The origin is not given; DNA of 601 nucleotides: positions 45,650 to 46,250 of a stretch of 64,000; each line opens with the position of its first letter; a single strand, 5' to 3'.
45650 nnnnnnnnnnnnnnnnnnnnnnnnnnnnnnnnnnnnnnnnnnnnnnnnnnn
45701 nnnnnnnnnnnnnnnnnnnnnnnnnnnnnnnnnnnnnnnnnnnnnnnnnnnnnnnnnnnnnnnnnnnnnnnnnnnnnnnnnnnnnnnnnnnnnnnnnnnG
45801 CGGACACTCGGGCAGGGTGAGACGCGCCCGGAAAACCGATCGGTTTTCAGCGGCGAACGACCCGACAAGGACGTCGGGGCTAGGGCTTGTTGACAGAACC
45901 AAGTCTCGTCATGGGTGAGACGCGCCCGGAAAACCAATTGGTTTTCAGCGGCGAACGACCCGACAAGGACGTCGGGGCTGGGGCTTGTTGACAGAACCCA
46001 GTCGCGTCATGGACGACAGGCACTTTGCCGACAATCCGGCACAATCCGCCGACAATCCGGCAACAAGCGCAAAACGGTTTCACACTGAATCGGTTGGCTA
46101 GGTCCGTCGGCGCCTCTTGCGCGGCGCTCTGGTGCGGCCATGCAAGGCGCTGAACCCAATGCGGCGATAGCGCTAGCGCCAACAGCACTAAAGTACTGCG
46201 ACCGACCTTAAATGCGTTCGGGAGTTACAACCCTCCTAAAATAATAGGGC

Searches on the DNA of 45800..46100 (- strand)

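Call 52: search_dna_similar(query=window:45800-46100:-, collection=plasmids, mode=distant, max_evalue=0.01, max_rows=10)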
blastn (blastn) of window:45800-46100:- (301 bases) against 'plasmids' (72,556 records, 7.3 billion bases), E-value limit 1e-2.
No match.

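Call 53: search_dna_similar(query=window:45800-46100:-, collection=phages, mode=distant, max_evalue=0.01, max_rows=10)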
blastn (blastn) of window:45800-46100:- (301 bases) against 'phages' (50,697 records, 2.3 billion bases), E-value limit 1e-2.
No match.
